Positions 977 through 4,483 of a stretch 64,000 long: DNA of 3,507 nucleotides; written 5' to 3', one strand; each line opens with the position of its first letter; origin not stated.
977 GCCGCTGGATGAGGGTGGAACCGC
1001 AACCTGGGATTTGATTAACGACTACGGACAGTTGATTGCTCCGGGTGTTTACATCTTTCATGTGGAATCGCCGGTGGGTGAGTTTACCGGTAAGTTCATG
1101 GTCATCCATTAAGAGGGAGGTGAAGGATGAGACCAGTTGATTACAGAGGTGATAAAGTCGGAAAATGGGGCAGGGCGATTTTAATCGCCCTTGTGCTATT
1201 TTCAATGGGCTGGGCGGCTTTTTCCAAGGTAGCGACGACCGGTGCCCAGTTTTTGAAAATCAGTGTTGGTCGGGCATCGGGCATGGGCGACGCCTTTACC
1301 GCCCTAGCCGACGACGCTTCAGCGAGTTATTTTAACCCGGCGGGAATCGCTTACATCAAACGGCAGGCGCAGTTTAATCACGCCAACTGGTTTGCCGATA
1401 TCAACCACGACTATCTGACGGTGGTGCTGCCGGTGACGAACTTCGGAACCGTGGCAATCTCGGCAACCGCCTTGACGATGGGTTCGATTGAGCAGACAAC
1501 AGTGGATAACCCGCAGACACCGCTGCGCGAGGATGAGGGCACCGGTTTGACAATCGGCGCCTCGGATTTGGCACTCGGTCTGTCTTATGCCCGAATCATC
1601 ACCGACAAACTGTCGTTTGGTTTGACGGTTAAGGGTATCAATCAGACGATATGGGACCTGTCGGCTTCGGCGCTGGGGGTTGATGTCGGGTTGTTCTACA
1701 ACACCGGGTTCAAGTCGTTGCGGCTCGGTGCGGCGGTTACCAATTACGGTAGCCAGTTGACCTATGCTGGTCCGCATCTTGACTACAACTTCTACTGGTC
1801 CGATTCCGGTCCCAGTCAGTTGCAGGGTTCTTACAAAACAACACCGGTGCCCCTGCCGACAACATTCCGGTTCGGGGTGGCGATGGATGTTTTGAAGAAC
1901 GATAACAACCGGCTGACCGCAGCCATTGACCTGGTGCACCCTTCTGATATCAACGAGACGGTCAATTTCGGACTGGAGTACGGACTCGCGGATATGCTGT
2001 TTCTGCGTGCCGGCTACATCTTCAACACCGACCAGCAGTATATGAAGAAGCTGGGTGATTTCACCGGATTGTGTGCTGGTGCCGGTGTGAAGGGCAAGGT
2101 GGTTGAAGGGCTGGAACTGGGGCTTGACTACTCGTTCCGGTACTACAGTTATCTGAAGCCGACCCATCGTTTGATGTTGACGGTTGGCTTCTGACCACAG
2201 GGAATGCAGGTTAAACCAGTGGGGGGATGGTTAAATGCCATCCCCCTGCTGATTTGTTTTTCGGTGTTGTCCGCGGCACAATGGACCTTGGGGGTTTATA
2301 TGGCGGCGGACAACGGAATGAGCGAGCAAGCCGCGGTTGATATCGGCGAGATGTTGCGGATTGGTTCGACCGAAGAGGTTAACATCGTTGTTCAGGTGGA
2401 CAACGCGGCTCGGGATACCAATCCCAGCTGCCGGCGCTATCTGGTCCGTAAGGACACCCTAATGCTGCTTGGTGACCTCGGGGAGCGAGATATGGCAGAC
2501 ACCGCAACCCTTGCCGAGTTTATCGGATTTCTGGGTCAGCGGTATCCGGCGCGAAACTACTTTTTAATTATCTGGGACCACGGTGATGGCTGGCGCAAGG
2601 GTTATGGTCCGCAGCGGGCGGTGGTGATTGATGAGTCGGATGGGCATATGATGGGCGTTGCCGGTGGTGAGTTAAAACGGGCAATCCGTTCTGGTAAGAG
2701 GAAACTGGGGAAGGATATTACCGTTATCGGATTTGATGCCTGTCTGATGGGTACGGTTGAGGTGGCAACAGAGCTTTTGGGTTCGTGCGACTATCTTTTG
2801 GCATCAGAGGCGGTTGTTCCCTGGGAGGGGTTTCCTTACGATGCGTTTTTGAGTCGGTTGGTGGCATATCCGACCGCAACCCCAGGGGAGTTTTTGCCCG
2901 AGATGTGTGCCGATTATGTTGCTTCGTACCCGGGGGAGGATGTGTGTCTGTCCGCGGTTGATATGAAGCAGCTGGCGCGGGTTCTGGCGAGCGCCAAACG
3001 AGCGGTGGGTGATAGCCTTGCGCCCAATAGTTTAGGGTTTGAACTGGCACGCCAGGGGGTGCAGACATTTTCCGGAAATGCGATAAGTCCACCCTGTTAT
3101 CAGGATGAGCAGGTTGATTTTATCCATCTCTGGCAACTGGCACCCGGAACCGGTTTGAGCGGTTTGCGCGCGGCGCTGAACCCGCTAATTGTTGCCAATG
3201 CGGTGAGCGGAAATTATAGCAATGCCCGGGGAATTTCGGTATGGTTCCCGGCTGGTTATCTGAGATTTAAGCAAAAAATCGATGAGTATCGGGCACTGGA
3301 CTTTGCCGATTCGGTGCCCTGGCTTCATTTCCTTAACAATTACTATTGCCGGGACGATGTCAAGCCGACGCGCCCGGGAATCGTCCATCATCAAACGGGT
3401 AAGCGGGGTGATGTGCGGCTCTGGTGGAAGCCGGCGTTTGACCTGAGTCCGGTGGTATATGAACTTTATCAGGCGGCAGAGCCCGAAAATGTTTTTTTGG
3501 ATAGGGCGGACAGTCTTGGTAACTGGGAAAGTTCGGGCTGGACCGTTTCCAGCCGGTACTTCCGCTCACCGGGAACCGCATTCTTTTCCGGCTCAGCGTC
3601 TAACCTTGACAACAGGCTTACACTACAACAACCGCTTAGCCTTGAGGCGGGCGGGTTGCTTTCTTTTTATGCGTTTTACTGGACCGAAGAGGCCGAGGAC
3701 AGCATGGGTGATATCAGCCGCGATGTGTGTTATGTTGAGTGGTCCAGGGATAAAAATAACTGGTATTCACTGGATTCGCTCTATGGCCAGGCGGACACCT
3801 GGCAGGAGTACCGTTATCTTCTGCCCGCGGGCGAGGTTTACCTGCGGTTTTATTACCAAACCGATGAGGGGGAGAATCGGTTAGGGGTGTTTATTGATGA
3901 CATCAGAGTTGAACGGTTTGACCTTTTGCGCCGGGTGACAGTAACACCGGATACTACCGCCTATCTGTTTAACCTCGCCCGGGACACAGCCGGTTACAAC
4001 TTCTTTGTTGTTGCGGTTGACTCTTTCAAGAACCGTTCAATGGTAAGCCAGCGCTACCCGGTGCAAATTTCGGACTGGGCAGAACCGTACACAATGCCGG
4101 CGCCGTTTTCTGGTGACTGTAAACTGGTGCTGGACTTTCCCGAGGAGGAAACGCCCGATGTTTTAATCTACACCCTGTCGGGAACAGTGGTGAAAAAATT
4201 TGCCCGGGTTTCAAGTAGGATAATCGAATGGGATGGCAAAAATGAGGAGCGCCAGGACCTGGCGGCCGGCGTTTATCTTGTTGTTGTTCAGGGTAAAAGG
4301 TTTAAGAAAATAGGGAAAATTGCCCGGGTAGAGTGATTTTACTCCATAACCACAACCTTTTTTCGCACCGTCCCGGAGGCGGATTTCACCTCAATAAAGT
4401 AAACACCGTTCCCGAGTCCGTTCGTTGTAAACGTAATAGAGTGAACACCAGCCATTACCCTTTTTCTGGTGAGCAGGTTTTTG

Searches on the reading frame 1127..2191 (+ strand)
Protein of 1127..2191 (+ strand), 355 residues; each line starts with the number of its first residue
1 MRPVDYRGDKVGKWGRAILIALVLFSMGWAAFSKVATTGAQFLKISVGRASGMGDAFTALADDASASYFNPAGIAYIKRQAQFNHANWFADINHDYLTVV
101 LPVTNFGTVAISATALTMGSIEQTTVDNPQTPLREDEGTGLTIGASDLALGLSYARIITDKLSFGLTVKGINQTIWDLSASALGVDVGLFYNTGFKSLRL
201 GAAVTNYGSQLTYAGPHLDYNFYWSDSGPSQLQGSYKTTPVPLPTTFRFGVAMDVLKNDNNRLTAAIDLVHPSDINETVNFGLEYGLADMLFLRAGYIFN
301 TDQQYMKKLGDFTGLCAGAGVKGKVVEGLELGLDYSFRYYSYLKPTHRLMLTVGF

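Call 79: search_protein_families(library=pfam, proteins=[window:1127-2191:+], max_evalue=0.00001)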
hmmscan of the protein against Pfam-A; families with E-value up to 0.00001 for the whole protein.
window:1127-2191:+ (355 aa): 2 families
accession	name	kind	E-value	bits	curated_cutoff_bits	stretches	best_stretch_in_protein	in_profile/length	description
PF19572.5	PorV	-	2.2e-07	31.1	27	1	34-269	7-233/243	Type IX secretion system protein PorV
PF03687.19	UPF0164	-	7.1e-07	28.8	21.4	1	41-107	43-110/325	Uncharacterised protein family (UPF0164)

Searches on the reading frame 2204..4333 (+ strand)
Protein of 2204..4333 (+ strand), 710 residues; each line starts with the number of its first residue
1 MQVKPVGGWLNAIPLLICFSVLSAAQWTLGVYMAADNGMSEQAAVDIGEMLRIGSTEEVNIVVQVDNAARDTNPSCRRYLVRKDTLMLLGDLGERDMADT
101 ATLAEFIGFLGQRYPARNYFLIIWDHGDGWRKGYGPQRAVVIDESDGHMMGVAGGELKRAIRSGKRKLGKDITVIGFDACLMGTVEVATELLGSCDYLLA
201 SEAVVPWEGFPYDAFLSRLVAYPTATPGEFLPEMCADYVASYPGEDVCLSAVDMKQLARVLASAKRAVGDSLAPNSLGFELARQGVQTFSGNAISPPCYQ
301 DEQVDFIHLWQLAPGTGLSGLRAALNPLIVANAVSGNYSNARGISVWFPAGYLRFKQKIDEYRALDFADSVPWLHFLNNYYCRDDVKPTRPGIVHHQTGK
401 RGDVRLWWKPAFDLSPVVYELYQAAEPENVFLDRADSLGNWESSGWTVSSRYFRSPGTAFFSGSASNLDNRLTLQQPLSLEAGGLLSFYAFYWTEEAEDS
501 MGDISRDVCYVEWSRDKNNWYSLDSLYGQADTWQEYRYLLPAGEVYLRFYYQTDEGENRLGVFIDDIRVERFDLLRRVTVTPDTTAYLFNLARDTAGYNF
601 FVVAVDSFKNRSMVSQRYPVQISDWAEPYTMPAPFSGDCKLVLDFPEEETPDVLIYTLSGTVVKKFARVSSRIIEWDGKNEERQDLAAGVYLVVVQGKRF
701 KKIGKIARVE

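Call 79: search_protein_families(library=pfam, proteins=[window:2204-4333:+], max_evalue=0.00001)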
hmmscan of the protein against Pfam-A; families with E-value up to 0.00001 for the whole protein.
window:2204-4333:+ (710 aa): 1 family
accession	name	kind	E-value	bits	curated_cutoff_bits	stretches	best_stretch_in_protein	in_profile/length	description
PF03415.19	Peptidase_C11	-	4.2e-39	135.5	25.8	1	31-273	1-240/359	Clostripain family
